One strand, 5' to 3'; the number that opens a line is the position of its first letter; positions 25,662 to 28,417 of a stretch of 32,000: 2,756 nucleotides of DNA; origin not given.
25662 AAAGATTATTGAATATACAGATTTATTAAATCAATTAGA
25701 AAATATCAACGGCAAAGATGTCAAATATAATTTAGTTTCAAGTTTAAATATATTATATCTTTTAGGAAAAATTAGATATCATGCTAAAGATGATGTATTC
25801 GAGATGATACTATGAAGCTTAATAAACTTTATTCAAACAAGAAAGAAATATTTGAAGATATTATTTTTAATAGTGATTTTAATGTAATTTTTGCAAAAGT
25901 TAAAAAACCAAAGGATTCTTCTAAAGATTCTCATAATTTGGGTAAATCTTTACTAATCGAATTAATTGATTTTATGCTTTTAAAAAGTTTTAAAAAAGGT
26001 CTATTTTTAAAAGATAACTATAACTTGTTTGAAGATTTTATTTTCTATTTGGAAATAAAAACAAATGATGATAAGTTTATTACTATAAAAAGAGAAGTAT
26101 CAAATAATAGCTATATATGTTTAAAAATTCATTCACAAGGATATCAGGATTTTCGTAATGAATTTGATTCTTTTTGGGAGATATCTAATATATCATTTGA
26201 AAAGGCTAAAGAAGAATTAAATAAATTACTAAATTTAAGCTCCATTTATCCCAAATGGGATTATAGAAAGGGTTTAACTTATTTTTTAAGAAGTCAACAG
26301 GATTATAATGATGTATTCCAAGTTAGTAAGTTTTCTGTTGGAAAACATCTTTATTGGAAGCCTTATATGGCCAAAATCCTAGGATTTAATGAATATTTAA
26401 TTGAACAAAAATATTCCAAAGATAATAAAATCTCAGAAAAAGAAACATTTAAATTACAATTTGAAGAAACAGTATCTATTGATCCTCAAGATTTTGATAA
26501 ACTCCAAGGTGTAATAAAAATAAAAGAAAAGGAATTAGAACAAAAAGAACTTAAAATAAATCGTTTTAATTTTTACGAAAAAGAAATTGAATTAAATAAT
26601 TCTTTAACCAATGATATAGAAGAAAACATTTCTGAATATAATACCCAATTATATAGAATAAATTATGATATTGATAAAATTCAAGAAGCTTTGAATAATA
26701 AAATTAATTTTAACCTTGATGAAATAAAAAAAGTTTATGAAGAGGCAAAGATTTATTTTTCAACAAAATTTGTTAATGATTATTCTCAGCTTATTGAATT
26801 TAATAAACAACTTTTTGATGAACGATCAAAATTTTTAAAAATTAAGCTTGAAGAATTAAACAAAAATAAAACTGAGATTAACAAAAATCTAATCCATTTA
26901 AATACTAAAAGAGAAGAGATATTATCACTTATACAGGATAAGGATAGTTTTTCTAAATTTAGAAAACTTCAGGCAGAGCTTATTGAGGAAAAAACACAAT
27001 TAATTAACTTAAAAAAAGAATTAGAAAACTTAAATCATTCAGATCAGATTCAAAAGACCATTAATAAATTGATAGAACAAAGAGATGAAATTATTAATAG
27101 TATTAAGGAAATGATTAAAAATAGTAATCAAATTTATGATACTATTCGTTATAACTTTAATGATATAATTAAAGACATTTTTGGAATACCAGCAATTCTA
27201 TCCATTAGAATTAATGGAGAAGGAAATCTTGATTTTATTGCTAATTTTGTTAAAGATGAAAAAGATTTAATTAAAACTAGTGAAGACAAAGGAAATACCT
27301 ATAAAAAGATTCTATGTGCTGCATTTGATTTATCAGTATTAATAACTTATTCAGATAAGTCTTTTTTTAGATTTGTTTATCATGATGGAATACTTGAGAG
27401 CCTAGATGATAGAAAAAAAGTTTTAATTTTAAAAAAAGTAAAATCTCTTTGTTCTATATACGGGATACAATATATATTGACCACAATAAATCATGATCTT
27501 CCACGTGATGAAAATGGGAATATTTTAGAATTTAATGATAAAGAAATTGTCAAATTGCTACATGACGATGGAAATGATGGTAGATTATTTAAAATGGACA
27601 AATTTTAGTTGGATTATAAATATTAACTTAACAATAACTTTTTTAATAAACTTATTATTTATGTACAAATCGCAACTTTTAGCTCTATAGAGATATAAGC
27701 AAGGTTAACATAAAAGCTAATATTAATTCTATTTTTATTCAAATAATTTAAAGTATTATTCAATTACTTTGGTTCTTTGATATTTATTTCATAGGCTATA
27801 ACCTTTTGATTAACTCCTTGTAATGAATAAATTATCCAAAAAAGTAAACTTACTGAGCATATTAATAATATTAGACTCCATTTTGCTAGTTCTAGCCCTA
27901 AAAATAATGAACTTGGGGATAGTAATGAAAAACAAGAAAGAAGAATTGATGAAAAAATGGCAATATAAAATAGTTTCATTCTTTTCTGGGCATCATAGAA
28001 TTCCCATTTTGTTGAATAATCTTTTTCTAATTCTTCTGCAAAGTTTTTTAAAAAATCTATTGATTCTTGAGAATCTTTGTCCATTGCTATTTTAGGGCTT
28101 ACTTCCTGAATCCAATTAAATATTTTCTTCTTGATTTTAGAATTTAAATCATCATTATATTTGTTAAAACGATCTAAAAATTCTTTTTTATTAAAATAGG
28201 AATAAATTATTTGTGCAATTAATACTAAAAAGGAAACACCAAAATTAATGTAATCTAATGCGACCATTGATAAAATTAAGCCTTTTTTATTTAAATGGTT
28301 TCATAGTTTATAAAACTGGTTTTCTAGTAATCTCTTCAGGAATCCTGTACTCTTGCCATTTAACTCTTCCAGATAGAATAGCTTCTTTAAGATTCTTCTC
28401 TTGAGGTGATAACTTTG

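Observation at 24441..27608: RHH + Mrr-like nuclease + 78-aa protein + coiled-coil ABC ATPase: a highly divergent Lamassu/ABC-3C-like module in a small-genome archaeon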

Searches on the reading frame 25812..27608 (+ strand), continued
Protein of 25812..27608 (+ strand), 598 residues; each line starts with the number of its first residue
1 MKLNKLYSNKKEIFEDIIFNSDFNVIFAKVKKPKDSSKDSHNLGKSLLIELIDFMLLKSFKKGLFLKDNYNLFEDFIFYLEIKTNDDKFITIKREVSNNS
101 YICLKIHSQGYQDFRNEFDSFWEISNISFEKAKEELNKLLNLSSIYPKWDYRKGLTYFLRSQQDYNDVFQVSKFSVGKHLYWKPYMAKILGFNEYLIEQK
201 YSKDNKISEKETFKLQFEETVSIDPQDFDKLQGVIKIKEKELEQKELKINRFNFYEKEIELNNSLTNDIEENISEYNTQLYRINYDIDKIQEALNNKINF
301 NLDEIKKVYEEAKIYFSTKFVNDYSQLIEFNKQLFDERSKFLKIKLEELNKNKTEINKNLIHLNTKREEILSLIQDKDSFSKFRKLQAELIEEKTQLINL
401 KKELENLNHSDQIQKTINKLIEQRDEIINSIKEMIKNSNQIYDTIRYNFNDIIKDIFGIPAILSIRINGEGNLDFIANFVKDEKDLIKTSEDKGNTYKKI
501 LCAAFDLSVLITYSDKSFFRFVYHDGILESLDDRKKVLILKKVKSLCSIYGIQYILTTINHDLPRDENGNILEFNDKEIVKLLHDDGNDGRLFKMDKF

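Call 42: fold_search(model_id=the predicted structure, library=pdb)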
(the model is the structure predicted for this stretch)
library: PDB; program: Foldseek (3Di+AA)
matches with E <= 10: 1054; with E <= 0.001: 97
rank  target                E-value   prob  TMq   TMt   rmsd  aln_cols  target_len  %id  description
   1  9a6c_A                8.2e-22  1.00  0.60  0.62  27.2       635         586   16  Integrative model of YYDD-YYDB by crosslinking MS and deep learning (released 2024-09-18)
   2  9uxh_F                9.6e-14  1.00  0.38  0.35  27.0       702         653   14  type II Lamassu, LmuACB with DNA (released 2026-03-25)
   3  9hqx_B                9.8e-12  1.00  0.38  0.37  27.4       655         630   12  Salmonella enterica Lamassu LmuACB bound to DNA duplex (released 2025-10-01)
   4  9hqu_A                1.2e-11  1.00  0.39  0.37  27.9       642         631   12  Salmonella enterica Lamassu LmuACB in nuclease sequestration state (released 2025-10-01)
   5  5xei                  1.8e-11  1.00  0.32  0.36  28.2       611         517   16  Crystal structure of the Smc head domain with a coiled coil and joint derived from Pyrococcus yayanosii (released 2017-06-07)
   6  7zr1_D                4.0e-10  1.00  0.37  0.29  78.9       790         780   12  Chaetomium thermophilum Mre11-Rad50-Nbs1 complex bound to ATPyS (composite structure) (released 2023-01-11)
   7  6wge_B                6.8e-10  1.00  0.32  0.39  25.2       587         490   14  Cryo-EM structure of human Cohesin-NIPBL-DNA complex without STAG1 (released 2020-05-20)
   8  7zr1_C                9.4e-10  1.00  0.33  0.26  79.1       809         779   13  Chaetomium thermophilum Mre11-Rad50-Nbs1 complex bound to ATPyS (composite structure) (released 2023-01-11)
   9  9f5w_B                9.9e-10  1.00  0.34  0.38  28.1       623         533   12  Human condensin II - M18BP1 complex (released 2025-07-02)
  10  9ux7_A                1.4e-09  1.00  0.35  0.37  16.8       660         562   14  CryoEM Structure of LmuAB-DNA complex (released 2026-03-25)
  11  6yvv_B                4.2e-09  1.00  0.38  0.44  22.3       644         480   14  Condensin complex from S.cerevisiae ATP-free apo bridged state (released 2020-07-15)
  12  7qen_A                7.9e-09  1.00  0.31  0.39  25.8       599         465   12  S.c. Condensin core in DNA- and ATP-bound state (released 2022-06-15)
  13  9q9m_A                8.7e-09  1.00  0.37  0.46  15.1       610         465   10  Cryo-EM structure of human Mre11-Rad50-Nbs1 (MRN) complex bound to DNA and telomeric factor TRF2 (released 2025-10-01)
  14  9q9j_B                9.7e-09  1.00  0.40  0.49  16.2       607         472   10  Cryo-EM structure of human Mre11-Rad50-Nbs1 (MRN) complex bound to DNA and telomeric factor TRF2 fragment (438-542) (released 2025-10-01)
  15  9q9h_A                1.2e-08  1.00  0.36  0.42  19.0       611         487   10  Cryo-EM structure of human Mre11-Rad50 complex bound to DNA (released 2025-10-01)
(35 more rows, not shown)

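Call 54: search_protein_families(library=pfam, proteins=[L024:4824-5750:+, L046:4701-5729:+, L015:1132-2100:+, L085:3627-4781:+], max_evalue=0.01)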
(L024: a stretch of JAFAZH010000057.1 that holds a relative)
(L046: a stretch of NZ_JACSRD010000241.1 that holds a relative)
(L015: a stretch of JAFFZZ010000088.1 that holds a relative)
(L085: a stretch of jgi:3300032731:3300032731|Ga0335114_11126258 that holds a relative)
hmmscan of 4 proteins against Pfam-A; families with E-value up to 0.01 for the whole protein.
L024:4824-5750:+ (308 aa): 2 families
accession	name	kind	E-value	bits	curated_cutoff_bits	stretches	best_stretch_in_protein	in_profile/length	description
PF20279.3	CTD12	-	1.9e-22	80.7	25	1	162-305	3-144/144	C-terminal domain 12 of the ABC-three component (ABC-3C) systems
PF01844.29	HNH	-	0.0039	17.7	21.4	1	84-122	1-43/47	HNH endonuclease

L046:4701-5729:+ (342 aa): 2 families
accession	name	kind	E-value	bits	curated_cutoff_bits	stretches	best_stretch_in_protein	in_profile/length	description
PF20279.3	CTD12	-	8.1e-21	75.5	25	1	193-334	5-144/144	C-terminal domain 12 of the ABC-three component (ABC-3C) systems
PF13271.11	DUF4062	-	0.0025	18.4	24.7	1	15-85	2-70/82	Domain of unknown function (DUF4062)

L015:1132-2100:+ (322 aa): 2 families
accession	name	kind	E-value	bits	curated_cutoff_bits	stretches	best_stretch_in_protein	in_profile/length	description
PF20279.3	CTD12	-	5.2e-19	69.6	25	1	178-318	2-144/144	C-terminal domain 12 of the ABC-three component (ABC-3C) systems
PF01844.29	HNH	-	1.3e-05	25.7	21.4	1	113-153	1-45/47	HNH endonuclease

L085:3627-4781:+ (384 aa): 0 families

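Call 57: search_dna_similar(query=window:25812-27608:+, collection=plasmids, mode=protein, max_evalue=1e-20, max_rows=15)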
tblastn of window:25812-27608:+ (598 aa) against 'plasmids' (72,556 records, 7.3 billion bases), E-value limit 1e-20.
Records with a match: 27; places in all: 27; records where one place covers at least 80% of the query: 26.
Best place of each record, by identity: <60% 27.
By first word of the organism name: Agrobacterium 17; Sinorhizobium 2; Bacillus 1; Vibrio 1; Clostridium 1; Burkholderia 1; Citrobacter 1; Rhizobium 1; Arthrobacter 1; Alteromonas 1.
By predicted mobility (MOB-suite, as given by PLSDB): conjugative 21; non-mobilizable 6.
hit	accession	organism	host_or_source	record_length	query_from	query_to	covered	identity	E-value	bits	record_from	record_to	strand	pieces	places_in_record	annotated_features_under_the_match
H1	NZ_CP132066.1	Bacillus mycoides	whole organism,soil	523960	1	593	99%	39.3%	5e-88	306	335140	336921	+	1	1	DUF2326 domain-containing protein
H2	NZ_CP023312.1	Vibrio anguillarum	Dicentrarchus labrax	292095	1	598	100%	37.9%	3e-83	292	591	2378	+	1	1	DUF2326 domain-containing protein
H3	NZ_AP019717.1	Clostridium butyricum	-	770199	1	598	100%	35.8%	9e-75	267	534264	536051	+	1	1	DUF2326 domain-containing protein | ABC-three component system middle component 6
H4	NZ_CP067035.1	Agrobacterium fabrum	-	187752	1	598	100%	35.7%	6e-97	332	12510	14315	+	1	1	DUF2326 domain-containing protein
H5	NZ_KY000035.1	Agrobacterium sp.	-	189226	1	598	100%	35.7%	6e-97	332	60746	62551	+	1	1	DUF2326 domain-containing protein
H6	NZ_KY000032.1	Agrobacterium fabrum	-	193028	1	598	100%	35.7%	6e-97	332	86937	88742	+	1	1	DUF2326 domain-containing protein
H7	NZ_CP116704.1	Agrobacterium tumefaciens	Yarrow,cell culture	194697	1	598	100%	35.7%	6e-97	332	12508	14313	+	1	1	DUF2326 domain-containing protein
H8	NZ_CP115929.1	Agrobacterium tumefaciens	Chrysanthemum,cell culture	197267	1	598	100%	35.7%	6e-97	332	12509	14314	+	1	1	DUF2326 domain-containing protein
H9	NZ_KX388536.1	Agrobacterium tumefaciens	Chrysanthemum x morifolium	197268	1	598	100%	35.7%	6e-97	332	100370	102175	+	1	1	DUF2326 domain-containing protein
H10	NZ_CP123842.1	Agrobacterium tumefaciens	Yarrow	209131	1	598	100%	35.7%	6e-97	332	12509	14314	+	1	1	DUF2326 domain-containing protein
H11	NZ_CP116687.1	Agrobacterium fabrum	cell culture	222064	1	598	100%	35.7%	6e-97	332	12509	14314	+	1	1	DUF2326 domain-containing protein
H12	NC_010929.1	Agrobacterium tumefaciens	-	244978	1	598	100%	35.7%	6e-97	332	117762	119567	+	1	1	DUF2326 domain-containing protein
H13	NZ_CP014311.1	Burkholderia sp. PAMC 26561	single cell,lichen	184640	1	595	99%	35.8%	6e-92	317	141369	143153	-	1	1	DUF2326 domain-containing protein | ABC-three component system middle component 8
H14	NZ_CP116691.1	Agrobacterium tumefaciens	Lettuce,cell culture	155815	1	598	100%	35.5%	1e-95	328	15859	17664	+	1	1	DUF2326 domain-containing protein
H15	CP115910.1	Agrobacterium tumefaciens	Russian Sage,cell culture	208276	1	598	100%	35.5%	1e-95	328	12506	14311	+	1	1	DUF2326 domain-containing protein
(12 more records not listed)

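Call 58: search_dna_similar(query=window:25812-27608:+, collection=phages, mode=protein, max_evalue=1e-10, max_rows=10)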
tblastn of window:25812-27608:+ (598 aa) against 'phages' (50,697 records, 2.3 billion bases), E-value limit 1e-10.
No match.

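Call 59: get_annotated_region(hit=H13, flank=4000)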
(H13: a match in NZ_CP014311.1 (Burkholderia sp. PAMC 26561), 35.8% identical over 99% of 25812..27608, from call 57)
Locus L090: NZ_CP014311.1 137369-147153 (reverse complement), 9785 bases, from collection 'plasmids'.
description: Burkholderia sp. PAMC 26561 plasmid unnamed4, complete sequence
organism: Burkholderia sp. PAMC 26561 (NCBI taxid 1795043)
taxonomy: Bacteria; Pseudomonadota; Betaproteobacteria; Burkholderiales; Burkholderiaceae; Burkholderia; Burkholderia sp. PAMC 26561
host: -; source: single cell,lichen; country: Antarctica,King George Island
typing (MOB-suite, as given by PLSDB): conjugative; replicon rep_cluster_158; relaxase MOBH; mating-pair formation MPF_F
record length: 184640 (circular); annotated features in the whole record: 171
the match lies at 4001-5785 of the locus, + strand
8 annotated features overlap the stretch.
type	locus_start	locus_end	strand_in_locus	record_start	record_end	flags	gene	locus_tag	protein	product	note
CDS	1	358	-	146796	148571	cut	-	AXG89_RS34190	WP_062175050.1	site-specific integrase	-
CDS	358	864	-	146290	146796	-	-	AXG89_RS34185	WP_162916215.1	hypothetical protein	-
CDS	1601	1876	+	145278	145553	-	-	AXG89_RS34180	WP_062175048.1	HU family DNA-binding protein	GO:0030261 - chromosome condensation [Evidence IEA]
CDS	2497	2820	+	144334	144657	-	-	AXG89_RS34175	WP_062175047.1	helix-turn-helix transcriptional regulator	-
CDS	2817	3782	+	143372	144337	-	-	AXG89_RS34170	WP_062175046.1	ABC-three component system protein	-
CDS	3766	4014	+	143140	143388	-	-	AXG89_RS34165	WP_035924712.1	ABC-three component system middle component 8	-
CDS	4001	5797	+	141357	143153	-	-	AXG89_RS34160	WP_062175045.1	DUF2326 domain-containing protein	-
CDS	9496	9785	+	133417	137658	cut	-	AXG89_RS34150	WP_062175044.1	ATPase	-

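Call 60: get_annotated_region(hit=H1, flank=4000)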
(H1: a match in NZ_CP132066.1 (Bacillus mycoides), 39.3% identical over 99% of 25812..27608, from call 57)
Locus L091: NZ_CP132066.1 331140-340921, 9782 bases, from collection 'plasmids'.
description: Bacillus mycoides strain PAMC 29538 plasmid unnamed1, complete sequence
organism: Bacillus mycoides (NCBI taxid 1405)
taxonomy: Bacteria; Bacillota; Bacilli; Bacillales; Bacillaceae; Bacillus; Bacillus mycoides
host: -; source: whole organism,soil; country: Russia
typing (MOB-suite, as given by PLSDB): non-mobilizable; replicon rep_cluster_125
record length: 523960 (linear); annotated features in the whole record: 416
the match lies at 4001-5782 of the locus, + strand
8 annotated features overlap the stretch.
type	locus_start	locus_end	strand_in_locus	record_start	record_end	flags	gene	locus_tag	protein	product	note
CDS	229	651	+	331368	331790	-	-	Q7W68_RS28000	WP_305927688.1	hypothetical protein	-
CDS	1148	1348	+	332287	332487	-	-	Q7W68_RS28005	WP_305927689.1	hypothetical protein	-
CDS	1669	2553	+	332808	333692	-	-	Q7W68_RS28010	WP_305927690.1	hypothetical protein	-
CDS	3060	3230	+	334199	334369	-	-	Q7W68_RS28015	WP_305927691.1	hypothetical protein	-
CDS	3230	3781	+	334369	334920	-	-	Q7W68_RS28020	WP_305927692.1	ABC-three component system protein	-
CDS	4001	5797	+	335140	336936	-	-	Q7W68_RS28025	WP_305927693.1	DUF2326 domain-containing protein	-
CDS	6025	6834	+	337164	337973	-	-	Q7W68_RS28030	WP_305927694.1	hypothetical protein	-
CDS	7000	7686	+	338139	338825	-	-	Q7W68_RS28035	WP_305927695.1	hypothetical protein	-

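Call 66: find_encoding_contigs(protein=P0021, flank=7000, max_places=1)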
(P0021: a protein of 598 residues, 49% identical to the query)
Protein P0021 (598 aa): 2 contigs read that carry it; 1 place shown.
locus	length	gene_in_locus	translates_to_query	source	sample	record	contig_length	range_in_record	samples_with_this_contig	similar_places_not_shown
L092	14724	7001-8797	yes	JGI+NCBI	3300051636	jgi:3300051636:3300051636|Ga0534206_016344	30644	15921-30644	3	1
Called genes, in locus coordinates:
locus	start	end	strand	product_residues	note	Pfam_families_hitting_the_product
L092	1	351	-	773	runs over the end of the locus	PF05817:Ribophorin_II (faint), PF13249:SQHop_cyclase_N (faint), PF13243:SQHop_cyclase_C (faint), PF00432:Prenyltrans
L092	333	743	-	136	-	-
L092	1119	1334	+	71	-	-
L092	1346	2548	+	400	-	PF01867:Cas_Cas1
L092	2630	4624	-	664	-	PF04851:ResIII, PF18766:SWI2_SNF2, PF22679:T1R_D3-like, PF11867:T1RH-like_C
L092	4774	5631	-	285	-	PF04313:HSDR_N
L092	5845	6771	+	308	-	PF20279:CTD12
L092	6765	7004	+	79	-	PF20295:MC8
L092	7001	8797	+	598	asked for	PF10088:DUF2326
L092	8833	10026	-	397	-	PF01420:Methylase_S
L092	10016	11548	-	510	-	PF12161:HsdM_N, PF02384:N6_Mtase, PF05175:MTS (weak), PF20473:MmeI_Mtase (faint), PF07669:Eco57I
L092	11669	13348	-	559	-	PF03235:GmrSD_N, PF07510:GmrSD_C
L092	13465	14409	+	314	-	-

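Call 67: find_encoding_contigs(protein=P0019, flank=7000, max_places=1)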
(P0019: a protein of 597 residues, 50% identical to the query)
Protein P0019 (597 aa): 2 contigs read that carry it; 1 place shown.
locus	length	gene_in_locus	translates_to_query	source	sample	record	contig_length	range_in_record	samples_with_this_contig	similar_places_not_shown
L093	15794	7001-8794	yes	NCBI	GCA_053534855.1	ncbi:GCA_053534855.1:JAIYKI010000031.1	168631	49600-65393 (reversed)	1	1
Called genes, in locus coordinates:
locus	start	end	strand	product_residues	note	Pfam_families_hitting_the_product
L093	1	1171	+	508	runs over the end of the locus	PF27713:UCP018868 (faint), PF00437:T2SSE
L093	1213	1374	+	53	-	-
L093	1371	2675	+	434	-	PF00482:T2SSF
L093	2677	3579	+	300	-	PF00482:T2SSF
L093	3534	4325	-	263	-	PF07091:FmrO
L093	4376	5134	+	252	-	-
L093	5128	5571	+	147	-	-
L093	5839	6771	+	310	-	PF20279:CTD12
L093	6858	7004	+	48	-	PF20295:MC8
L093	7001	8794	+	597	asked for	PF10088:DUF2326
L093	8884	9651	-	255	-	PF06044:DpnI, PF17726:DpnI_C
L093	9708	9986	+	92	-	-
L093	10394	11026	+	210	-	PF18765:Polbeta (weak)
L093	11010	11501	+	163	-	PF05168:HEPN (faint)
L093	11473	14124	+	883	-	PF13385:Laminin_G_3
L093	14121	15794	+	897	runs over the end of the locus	PF00801:PKD (faint), PF18911:PKD_4 (weak)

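Call 68: search_protein_families(library=padloc, proteins=[L024:4824-5750:+, L046:4701-5729:+, L015:1132-2100:+, L090:2817-3782:+, L090:3766-4014:+, L091:3230-3781:+], max_evalue=0.01)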
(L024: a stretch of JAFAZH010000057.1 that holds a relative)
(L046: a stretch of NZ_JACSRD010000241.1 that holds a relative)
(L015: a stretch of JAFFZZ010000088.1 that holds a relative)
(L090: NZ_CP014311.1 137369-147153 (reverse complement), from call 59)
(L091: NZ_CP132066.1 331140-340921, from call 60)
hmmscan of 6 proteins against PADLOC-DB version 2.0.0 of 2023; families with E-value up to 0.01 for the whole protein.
L024:4824-5750:+ (308 aa): 0 families

L046:4701-5729:+ (342 aa): 0 families

L015:1132-2100:+ (322 aa): 1 family
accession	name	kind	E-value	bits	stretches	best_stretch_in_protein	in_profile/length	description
PDLC00314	PtuB1|PtuB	-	0.0067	14.5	0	98-157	34-95/156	Unknown function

L090:2817-3782:+ (321 aa): 5 families
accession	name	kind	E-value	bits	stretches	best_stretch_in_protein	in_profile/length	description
PDLC05079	PDC-S73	-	5.1e-08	30.2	1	2-162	3-137/752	-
PDLC02400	Aga_TIR-PNTD1-PNTD2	-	1.3e-05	21.7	1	1-161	1-133/639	Class I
PDLC02416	Aga_REase-TIR-PNTD1-PNTD2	-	0.00026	17.8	1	1-47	1-47/572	Class I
PDLC04772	PDC-M68A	-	0.0009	17.3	1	177-314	122-251/253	-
PDLC04773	PDC-M68A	-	0.0027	15.8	1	177-319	60-199/200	-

L090:3766-4014:+ (82 aa): 0 families

L091:3230-3781:+ (183 aa): 0 families

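Call 72: search_protein_representatives(alignment_id=A1)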
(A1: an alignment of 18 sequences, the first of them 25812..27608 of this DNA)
Query: 18 sequences, 597 profile positions. Proteins with E-value up to 0.001 (for the whole library): 2315; up to 1e-10: 1603; up to 1e-30: 684. The best 150 are listed.
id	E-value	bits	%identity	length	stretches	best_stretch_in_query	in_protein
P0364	8.0e-256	866.7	-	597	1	1-597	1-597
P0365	2.8e-238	808.7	-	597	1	1-597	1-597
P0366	7.0e-226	767.8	-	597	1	1-597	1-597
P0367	1.1e-222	757.2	-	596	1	1-597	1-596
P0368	6.8e-222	754.6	-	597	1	1-597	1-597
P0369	2.7e-221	752.6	-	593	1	1-595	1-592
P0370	4.1e-216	735.5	-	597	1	1-597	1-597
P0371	1.6e-214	730.2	-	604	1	1-597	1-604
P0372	2.0e-211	720.1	-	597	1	1-597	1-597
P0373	6.4e-211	718.4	-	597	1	1-597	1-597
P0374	1.7e-210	717.0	-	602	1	1-597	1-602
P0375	1.0e-208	711.1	-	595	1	1-597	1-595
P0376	1.5e-208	710.5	-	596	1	1-597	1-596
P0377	5.2e-208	708.8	-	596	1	1-597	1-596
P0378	3.5e-207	706.0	-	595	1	1-597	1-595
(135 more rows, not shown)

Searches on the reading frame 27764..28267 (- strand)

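Call 17: search_protein_families(library=pfam, proteins=[window:27764-28267:-], max_evalue=0.01)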
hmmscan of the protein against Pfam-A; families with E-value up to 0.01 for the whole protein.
window:27764-28267:- (167 aa): 1 family
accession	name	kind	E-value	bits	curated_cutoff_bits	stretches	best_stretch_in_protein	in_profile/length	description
PF20990.2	DUF2207_C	-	0.0063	16.7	33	1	31-146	59-186/247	Predicted membrane protein (DUF2207) C-terminal domain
